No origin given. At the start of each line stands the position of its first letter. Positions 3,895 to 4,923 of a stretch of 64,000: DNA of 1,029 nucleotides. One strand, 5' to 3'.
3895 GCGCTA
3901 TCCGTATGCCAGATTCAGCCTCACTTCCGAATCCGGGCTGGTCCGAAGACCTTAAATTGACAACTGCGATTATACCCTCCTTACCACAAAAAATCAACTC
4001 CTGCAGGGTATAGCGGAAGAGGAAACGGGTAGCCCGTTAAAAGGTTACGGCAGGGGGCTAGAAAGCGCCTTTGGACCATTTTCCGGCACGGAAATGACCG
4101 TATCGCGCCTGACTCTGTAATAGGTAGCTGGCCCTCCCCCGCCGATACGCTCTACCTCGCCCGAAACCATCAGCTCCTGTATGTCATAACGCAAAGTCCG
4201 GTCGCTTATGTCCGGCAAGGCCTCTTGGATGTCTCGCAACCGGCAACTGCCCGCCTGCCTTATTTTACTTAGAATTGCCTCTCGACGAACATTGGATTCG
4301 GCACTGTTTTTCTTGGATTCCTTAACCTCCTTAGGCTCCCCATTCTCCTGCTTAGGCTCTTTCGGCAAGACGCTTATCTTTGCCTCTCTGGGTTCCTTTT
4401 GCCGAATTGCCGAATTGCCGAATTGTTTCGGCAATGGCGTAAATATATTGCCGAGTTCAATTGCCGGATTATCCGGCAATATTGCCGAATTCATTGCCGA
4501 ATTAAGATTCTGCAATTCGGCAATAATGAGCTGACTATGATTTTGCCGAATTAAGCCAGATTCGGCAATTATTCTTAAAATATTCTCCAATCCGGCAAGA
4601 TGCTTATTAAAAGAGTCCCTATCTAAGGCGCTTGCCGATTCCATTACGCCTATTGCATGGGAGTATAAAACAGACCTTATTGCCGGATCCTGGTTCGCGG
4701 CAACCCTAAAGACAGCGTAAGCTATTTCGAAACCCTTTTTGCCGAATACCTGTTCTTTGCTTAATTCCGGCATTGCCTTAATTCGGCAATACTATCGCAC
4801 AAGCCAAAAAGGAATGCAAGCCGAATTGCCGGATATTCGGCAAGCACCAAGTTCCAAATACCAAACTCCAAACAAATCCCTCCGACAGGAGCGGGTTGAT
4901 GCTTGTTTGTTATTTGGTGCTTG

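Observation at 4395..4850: Array of about 20 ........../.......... motifs spanning the 5' half and upstream region of a DeoR-type HTH gene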

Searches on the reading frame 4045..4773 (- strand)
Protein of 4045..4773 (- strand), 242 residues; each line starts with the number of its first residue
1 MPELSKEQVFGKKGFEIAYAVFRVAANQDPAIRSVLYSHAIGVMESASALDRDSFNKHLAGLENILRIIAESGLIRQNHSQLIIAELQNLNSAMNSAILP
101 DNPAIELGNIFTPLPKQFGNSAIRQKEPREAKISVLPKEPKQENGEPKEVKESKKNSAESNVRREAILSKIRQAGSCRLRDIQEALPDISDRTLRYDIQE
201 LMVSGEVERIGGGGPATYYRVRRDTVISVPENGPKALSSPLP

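Call 4: search_protein_families(library=pfam, proteins=[window:4045-4773:-], max_evalue=1)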
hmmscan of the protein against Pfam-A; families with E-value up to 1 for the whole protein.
window:4045-4773:- (242 aa): 2 families
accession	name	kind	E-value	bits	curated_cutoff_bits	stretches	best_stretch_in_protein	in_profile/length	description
PF08220.18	HTH_DeoR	-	5.9e-07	29.6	21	1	163-213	1-50/57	DeoR-like helix-turn-helix domain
PF01638.23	HxlR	-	0.0049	17.1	20.8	1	167-209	10-51/91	HxlR-like helix-turn-helix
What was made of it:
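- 4045..4773 (-): Gene for a 242-aa protein. It has an N-terminal four-helix bundle (aa 6-96, window 4486-4758), a disordered linker (aa 99-155, window 4309-4479) and a C-terminal DeoR-type winged HTH (aa 158-221, window 4111-4302). Pfam HTH_DeoR, E 6e-7 (call 4).
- On DeoR-family transcriptional regulators: PF08220 matches aa 163-213 with E 6e-7 and 29.6 bits (cut-off 21) (call 4).
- On ParABS partition site (parS/ParB): Pfam shows only HTH_DeoR and a weak HxlR match (call 4).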

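Call 8: find_homologous_proteins(query=window:4045-4773:-)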
Query window:4045-4773:- (242 aa): 18 proteins with E <= 0.001 among 620 candidates.
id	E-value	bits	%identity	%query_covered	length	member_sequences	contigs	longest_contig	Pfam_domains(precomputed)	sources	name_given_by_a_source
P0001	1.7e-139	481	93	100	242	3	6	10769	PF08220.19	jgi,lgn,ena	-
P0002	7.0e-122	423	83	100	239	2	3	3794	PF08220.19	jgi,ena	-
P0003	1.1e-101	357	70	100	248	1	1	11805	PF08220.19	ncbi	ncbi:MAG: DeoR family transcriptional regulator [Candidatus Liptonbacteria bacterium]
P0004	1.9e-98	347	72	93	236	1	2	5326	PF08220.19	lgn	-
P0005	1.3e-30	125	36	94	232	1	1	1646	PF08220.19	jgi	jgi:hypothetical protein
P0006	1.5e-30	125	39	87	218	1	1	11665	PF08461.17,PF08220.19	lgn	-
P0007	4.3e-30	123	36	89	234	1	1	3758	-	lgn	-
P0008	4.4e-24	103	32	88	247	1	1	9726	PF01638.24,PF08220.19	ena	-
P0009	9.6e-24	102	33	91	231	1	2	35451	PF08220.19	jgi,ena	jgi:hypothetical protein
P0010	1.6e-19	89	30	87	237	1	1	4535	PF08220.19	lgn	-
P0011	3.7e-18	84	33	87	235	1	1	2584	-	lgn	-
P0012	1.4e-17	82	30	90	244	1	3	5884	-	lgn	-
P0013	2.1e-17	82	31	87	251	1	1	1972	-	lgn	-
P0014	2.9e-17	81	33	87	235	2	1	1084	-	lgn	-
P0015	3.1e-14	71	36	54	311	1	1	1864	-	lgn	-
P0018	8.6e-6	44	29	85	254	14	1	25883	-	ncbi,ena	-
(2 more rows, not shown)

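Call 10: find_encoding_contigs(protein=P0003, flank=6000, max_places=3)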
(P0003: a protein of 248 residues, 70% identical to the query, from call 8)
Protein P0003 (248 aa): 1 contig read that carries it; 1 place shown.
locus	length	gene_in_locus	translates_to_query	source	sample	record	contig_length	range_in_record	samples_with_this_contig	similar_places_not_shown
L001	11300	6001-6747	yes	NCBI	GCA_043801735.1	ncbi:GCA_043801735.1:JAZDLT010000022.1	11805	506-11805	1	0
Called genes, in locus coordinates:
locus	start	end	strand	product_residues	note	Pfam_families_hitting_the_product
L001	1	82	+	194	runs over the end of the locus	PF00266:Aminotran_5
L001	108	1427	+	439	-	PF00089:Trypsin, PF10459:Peptidase_S46 (faint), PF13365:Trypsin_2, PF13180:PDZ_2, PF17820:PDZ_6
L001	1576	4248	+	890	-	PF02861:Clp_N, PF13191:AAA_16 (weak), PF23569:NBD_SMAX1 (weak), PF00004:AAA, PF17871:AAA_lid_9, PF07724:AAA_2, PF07728:AAA_5, PF10431:ClpB_D2-small, +9 more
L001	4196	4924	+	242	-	-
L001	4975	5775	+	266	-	PF00483:NTP_transferase, PF12804:NTP_transf_3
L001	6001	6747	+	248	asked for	PF08220:HTH_DeoR (weak)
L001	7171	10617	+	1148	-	-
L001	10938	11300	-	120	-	PF01797:Y1_Tnp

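Call 11: find_encoding_contigs(protein=P0001, flank=6000, max_places=4)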
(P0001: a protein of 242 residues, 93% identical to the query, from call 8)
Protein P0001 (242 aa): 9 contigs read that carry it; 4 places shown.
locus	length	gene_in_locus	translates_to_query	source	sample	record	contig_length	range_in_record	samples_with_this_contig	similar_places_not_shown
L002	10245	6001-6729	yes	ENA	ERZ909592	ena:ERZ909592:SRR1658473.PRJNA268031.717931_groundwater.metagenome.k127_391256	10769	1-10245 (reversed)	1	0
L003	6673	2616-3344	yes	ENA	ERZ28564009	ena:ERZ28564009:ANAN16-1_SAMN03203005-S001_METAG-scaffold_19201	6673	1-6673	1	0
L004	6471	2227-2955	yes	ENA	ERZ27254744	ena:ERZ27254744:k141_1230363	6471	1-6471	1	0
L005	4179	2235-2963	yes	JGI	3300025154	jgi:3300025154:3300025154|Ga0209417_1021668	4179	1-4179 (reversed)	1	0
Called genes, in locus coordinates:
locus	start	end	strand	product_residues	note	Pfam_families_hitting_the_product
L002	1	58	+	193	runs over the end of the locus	?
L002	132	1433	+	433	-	PF00089:Trypsin, PF10459:Peptidase_S46 (faint), PF13365:Trypsin_2, PF13180:PDZ_2, PF17820:PDZ_6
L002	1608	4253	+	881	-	PF02861:Clp_N, PF23569:NBD_SMAX1, PF00004:AAA, PF17871:AAA_lid_9, PF00158:Sigma54_activat (weak), PF07724:AAA_2, PF07728:AAA_5, PF10431:ClpB_D2-small, +7 more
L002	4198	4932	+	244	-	-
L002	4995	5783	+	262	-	PF00483:NTP_transferase, PF12804:NTP_transf_3 (weak)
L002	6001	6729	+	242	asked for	PF08220:HTH_DeoR (weak)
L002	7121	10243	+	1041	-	?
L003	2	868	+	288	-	?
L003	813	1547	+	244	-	-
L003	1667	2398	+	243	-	PF00483:NTP_transferase, PF12804:NTP_transf_3 (faint)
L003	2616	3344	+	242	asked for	PF08220:HTH_DeoR (weak)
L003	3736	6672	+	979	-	?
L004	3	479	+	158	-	?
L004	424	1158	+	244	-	-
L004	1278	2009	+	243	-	PF00483:NTP_transferase, PF12804:NTP_transf_3 (faint)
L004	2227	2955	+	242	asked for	PF08220:HTH_DeoR (weak)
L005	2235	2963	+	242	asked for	PF08220:HTH_DeoR (weak)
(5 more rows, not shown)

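Call 12: find_encoding_contigs(protein=P0009, flank=6000, max_places=2)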
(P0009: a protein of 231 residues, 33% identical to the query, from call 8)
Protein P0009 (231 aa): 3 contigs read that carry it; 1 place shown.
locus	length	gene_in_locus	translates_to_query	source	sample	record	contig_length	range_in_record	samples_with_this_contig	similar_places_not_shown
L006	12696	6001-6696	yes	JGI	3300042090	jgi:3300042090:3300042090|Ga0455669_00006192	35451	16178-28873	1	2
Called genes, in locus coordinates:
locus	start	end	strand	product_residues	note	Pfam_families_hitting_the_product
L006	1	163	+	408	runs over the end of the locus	PF00266:Aminotran_5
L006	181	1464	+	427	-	PF00089:Trypsin, PF10459:Peptidase_S46 (faint), PF13365:Trypsin_2, PF13180:PDZ_2, PF17820:PDZ_6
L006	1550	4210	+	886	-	PF02861:Clp_N, PF13191:AAA_16 (weak), PF00004:AAA, PF17871:AAA_lid_9, PF00004:AAA, PF07724:AAA_2, PF07728:AAA_5, PF10431:ClpB_D2-small, +9 more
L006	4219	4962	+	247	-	-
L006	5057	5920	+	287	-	PF00483:NTP_transferase (weak)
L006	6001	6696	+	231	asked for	PF08220:HTH_DeoR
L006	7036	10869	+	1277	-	-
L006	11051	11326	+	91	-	PF00216:Bac_DNA_binding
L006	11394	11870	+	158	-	-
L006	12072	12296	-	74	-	-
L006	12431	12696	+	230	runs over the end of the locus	-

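Call 13: find_encoding_contigs(protein=P0018, flank=6000, max_places=2)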
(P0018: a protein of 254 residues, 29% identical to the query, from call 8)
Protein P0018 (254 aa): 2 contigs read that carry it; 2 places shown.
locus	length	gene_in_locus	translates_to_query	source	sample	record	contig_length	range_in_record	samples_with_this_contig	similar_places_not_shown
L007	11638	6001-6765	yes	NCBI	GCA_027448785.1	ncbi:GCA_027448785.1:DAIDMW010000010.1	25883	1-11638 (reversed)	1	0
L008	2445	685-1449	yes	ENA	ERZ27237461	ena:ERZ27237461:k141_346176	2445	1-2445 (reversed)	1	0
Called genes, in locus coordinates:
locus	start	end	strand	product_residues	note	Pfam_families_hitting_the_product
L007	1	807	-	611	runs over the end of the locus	PF00753:Lactamase_B, PF12706:Lactamase_B_2, PF22505:RNase_J_b_CASP, PF07521:RMMBL (weak), PF17770:RNase_J_C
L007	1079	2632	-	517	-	PF00496:SBP_bac_5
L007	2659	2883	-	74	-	PF03840:SecG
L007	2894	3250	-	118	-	PF04020:Phage_holin_4_2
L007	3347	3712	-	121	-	PF05635:23S_rRNA_IVP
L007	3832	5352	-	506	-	PF01676:Metalloenzyme, PF06415:iPGM_N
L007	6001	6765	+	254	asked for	-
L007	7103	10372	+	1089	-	PF01471:PG_binding_1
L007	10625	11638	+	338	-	?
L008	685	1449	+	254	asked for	-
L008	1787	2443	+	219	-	?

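Call 14: find_encoding_contigs(protein=P0006, flank=6000, max_places=2)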
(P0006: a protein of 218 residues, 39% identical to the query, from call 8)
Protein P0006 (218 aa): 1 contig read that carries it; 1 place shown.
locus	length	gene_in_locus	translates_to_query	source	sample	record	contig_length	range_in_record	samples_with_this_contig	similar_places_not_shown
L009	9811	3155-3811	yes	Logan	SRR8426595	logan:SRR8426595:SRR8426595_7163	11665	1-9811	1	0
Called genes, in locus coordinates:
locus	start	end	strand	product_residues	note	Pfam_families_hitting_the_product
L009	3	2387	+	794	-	?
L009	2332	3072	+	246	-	-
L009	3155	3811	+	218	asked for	PF08220:HTH_DeoR, PF08461:WHD_RNase_R (weak)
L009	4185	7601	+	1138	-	-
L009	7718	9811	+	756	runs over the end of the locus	PF13181:TPR_8 (faint), PF04932:Wzy_C, PF07719:TPR_2 (faint), PF13424:TPR_12 (faint), PF13428:TPR_14 (faint), PF14559:TPR_19 (faint)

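Call 15: find_encoding_contigs(protein=P0008, flank=6000, max_places=2)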
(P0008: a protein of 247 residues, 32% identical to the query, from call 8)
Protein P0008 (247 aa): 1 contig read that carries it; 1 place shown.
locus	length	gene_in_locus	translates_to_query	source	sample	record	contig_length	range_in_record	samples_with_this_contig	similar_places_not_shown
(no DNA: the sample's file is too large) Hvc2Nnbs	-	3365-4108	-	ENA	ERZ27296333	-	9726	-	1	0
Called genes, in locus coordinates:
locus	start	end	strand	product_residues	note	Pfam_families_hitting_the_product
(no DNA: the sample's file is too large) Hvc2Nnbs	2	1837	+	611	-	?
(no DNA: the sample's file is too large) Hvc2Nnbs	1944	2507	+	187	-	-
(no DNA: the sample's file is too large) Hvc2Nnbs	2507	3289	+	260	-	PF00483:NTP_transferase, PF01128:IspD (faint), PF12804:NTP_transf_3 (weak)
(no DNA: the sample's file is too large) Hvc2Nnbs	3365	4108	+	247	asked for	PF01638:HxlR (faint), PF08220:HTH_DeoR (faint)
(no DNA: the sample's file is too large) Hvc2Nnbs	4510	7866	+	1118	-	PF01471:PG_binding_1 (weak)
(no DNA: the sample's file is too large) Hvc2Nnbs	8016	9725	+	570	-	?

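Call 19: find_related_loci(query=A1, collection=genome_contigs, flank=3000)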
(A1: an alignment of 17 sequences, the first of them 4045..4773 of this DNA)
Query A1 (242 aa) in genome_contigs; peptide patterns used: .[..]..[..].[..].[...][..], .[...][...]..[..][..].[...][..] (x = any residue, [..] = any of these).
253 stretches matched a pattern; 149 encode a relative of the query (tblastn E <= 1e-3); the best 80 are kept; 80 distinct loci.
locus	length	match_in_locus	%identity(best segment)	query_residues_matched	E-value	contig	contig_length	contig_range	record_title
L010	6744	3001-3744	70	1-242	2e-102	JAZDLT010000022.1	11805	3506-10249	MAG: Candidatus Liptonbacteria bacterium isolate MEGAHIT-group-0.617 k141_13069842, whole genome shotgun sequence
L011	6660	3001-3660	39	8-230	2e-39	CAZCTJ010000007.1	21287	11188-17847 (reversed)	MAG TPA_asm: uncultured Candidatus Saccharibacteria bacterium isolate SRP050083_co1_447 genome assembly, contig: NODE_95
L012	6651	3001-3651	34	12-241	9e-36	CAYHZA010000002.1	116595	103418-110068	MAG TPA_asm: uncultured Candidatus Saccharibacteria bacterium isolate ERP119705_co17_168 genome assembly, contig: NODE_8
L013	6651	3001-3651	34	1-224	3e-35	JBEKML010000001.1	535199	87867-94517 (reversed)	MAG: Minisyncoccia bacterium isolate SPRUCE 393 SPRUCE_393_1, whole genome shotgun sequence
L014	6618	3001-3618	35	1-224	4e-35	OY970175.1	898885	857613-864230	MAG: uncultured bacterium isolate MFD03726.bin.c.4 genome assembly, chromosome: 1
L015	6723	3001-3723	33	1-223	2e-34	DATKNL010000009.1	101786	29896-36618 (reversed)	MAG TPA_asm: Candidatus Paceibacterota bacterium isolate SMAG_U14736 k141_3329197, whole genome shotgun sequence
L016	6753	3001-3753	34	1-227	4e-34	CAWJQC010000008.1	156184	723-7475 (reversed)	MAG: uncultured bacterium isolate MFD03726.bin.1.80 genome assembly, contig: contig_58256, whole genome shotgun sequence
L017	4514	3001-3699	32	1-222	3e-34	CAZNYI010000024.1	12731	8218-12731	MAG TPA_asm: uncultured Candidatus Saccharibacteria bacterium isolate binchicken_co54_413 genome assembly, contig: NODE_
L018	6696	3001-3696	32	1-223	1e-33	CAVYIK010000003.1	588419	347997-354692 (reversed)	MAG: uncultured bacterium isolate MFD01476.bin.2.169 genome assembly, contig: contig_73288, whole genome shotgun sequenc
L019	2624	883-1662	32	1-223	9e-34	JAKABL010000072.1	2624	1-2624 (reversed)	MAG: bacterium isolate WH2.bin17 NODE_76327_length_2624_cov_2.932719, whole genome shotgun sequence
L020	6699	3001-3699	35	7-222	1e-33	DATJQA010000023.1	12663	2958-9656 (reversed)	MAG TPA_asm: Candidatus Paceibacterota bacterium isolate SMAG_U14927 k141_3685142, whole genome shotgun sequence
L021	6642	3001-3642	34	1-226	2e-33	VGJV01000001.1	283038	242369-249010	MAG: Candidatus Liptonbacteria bacterium isolate M_DeepCast_50m_m2_187 M_DeepCast_50m_m2_187_Ga0194121_10000014, whole g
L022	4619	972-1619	32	2-220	5e-33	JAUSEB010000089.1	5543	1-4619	MAG: Armatimonadota bacterium isolate E14_maxbin.151 E14_k141_971481, whole genome shotgun sequence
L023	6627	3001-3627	33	1-224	1e-32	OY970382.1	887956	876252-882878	MAG: uncultured bacterium isolate MFD03726.bin.c.5 genome assembly, chromosome: 1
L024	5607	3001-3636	32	11-234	2e-31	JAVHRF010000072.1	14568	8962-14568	MAG: Candidatus Paceibacterota bacterium isolate WB01no19_45_9 NODE_2973_length_14568_cov_5.822780, whole genome shotgun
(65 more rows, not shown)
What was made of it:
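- On RepA_N initiator with an origin inside its gene: Relatives lie on complete 0.8-0.9-Mb chromosomes (call 19).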

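Call 25: predict_structure(alignment_id=A1)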
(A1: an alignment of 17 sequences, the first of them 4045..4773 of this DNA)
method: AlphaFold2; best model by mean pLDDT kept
length: 242 residues; sequences in the alignment: 17
mean_pLDDT: 74.3   pTM: 0.41
mean pLDDT of the five models: 74.3, 74.1, 73.3, 72.3, 67.8
residues with pLDDT >= 90: 88; 70-90: 71; 50-70: 20; < 50: 63
segments of 3 or more residues with pLDDT < 50: 99-104, 117-136, 138-153, 225-239
pLDDT, mean of each block of 10 residues (from residue 1): 75 94 93 95 94 94 94 91 93 74 49 49 42 38 34 57 89 88 87 90 88 82 54 45 44
secondary structure, 60 per line:
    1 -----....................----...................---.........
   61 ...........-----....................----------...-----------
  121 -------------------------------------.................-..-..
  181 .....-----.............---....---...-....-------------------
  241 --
elements in order: H6-25 H30-48 H52-71 H77-96 H158-174 H179-185 H191-203 E207-210 E218-221
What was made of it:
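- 4045..4773 (-): AlphaFold2 model with pLDDT above 90 in the bundle and 87-90 in the wHTH (call 25).
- On Type Ib/II/III plasmid centromeres (omega, ParG, ParR, TubR arrays): The fold is a bundle plus winged HTH (call 25).
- Closest known: Centromere/operator arrays of short iterated sites: omega protein with 7-bp heptads. Different: Here no motor gene is linked, the fold is a winged HTH (call 25), and most sites are inside the coding sequence.
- The AlphaFold2 model shows a bundle, a disordered linker and a winged HTH (call 25). There is no ParB or RHH fold (calls 4, 25).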

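Call 28: fold_search(model_id=the predicted structure, library=pdb)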
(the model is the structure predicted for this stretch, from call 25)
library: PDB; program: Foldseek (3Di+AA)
matches with E <= 10: 1170; with E <= 0.001: 0
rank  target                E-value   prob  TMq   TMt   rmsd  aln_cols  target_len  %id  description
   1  6dk4_A                1.5e-02  1.00  0.25  0.43   2.6        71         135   20  Crystal structure of Campylobacter jejuni peroxide stress regulator (released 2018-06-13)
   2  2gsc_A                1.8e-02  1.00  0.32  0.65   2.4       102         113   14  Crystal Structure of the Conserved Hypothetical Cytosolic Protein Xcc0516 from Xanthomonas campestris (released 2006-10-03)
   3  5j6x_B                2.6e-02  1.00  0.25  0.87   1.7        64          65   17  Crystal structure of the apo-Zalpha of Zebrafish PKZ (released 2016-09-07)
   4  4rs8_A                2.7e-02  1.00  0.23  0.62   2.0        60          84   23  Apo structure of novel pNOB8 plasmid centromere binding protein (released 2015-09-16)
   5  2gsc_E                2.9e-02  1.00  0.34  0.69   2.0       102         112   11  Crystal Structure of the Conserved Hypothetical Cytosolic Protein Xcc0516 from Xanthomonas campestris (released 2006-10-03)
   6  5k5q_C                3.2e-02  1.00  0.23  0.57   5.1        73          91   22  Structure of AspA-DNA complex: novel centromere bindng protein-centromere complex (released 2016-06-01)
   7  5j6x_A                3.4e-02  1.00  0.25  0.85   1.8        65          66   20  Crystal structure of the apo-Zalpha of Zebrafish PKZ (released 2016-09-07)
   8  2rld_C                3.5e-02  1.00  0.29  0.52   5.4       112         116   18  CRYSTAL STRUCTURE OF A PROTEIN WITH UNKNOWN FUNCTION FROM S23 RIBOSOMAL PROTEIN FAMILY (BT_0352) FROM BACTEROIDES THET (released 2007-10-30)
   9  5k5q_A                3.7e-02  1.00  0.22  0.58   2.0        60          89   23  Structure of AspA-DNA complex: novel centromere bindng protein-centromere complex (released 2016-06-01)
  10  2rld_E                3.9e-02  1.00  0.33  0.70   3.0       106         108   12  CRYSTAL STRUCTURE OF A PROTEIN WITH UNKNOWN FUNCTION FROM S23 RIBOSOMAL PROTEIN FAMILY (BT_0352) FROM BACTEROIDES THET (released 2007-10-30)
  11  5hs7_B                3.9e-02  1.00  0.22  0.51   2.8        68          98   20  Reduced form of the transcriptional regulator YodB from B. subtilis (released 2016-08-17)
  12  1x8z_A                4.1e-02  1.00  0.33  0.50   4.9       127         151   10  Crystal structure of a pectin methylesterase inhibitor from Arabidopsis thaliana (released 2004-12-28)
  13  4kmf_A                4.4e-02  1.00  0.24  0.90   1.6        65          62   14  Crystal structure of Zalpha domain from Carassius auratus PKZ in complex with Z-DNA (released 2013-07-03)
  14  4jba_B                4.6e-02  1.00  0.22  0.39   2.3        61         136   21  Crystal Structure of the Oxidized Form of MarR from E.coli (released 2013-10-16)
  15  5k5q_B                4.6e-02  1.00  0.23  0.57   1.8        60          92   23  Structure of AspA-DNA complex: novel centromere bindng protein-centromere complex (released 2016-06-01)
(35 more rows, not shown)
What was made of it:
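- On Type Ib/II/III plasmid centromeres (omega, ParG, ParR, TubR arrays): Foldseek similarity to the centromere-binding protein AspA is weak (E about 0.03; call 28).
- Weak fold matches include the centromere-binding winged HTH AspA (call 28).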

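Call 36: find_encoding_contigs(protein=P0002, flank=1500, max_places=1)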
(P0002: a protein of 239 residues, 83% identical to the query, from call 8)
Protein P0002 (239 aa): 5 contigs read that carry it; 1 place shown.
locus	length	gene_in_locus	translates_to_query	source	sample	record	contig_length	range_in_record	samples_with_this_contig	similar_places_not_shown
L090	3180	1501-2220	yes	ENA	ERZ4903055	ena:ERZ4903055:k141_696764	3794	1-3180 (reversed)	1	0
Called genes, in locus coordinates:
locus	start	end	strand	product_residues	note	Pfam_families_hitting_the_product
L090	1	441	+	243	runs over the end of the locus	-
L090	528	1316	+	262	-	PF00483:NTP_transferase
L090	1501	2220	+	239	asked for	PF08220:HTH_DeoR (weak)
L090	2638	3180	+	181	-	?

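Call 37: find_encoding_contigs(protein=P0004, flank=1500, max_places=1)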
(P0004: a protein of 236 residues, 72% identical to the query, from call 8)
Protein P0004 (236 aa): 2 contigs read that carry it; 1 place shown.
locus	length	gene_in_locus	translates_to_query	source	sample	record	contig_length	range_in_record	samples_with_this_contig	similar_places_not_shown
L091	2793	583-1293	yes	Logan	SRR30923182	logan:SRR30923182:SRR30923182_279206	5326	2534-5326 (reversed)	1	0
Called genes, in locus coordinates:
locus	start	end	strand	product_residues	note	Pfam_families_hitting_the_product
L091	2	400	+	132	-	?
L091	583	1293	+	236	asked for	PF08220:HTH_DeoR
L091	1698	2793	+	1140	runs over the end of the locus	-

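Call 43: find_related_loci(query=A1, collection=viral_contigs, flank=5000)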
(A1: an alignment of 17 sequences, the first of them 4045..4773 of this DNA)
Query A1 (242 aa) in viral_contigs; peptide patterns used: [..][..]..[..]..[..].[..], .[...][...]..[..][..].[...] (x = any residue, [..] = any of these).
40 stretches matched a pattern, but none encodes a relative of the query by tblastn (E <= 1e-3).
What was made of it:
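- On RepA_N initiator with an origin inside its gene: There are no viral relatives (call 43).
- Tried and rejected: Viral or plasmid relatives: none (call 43).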
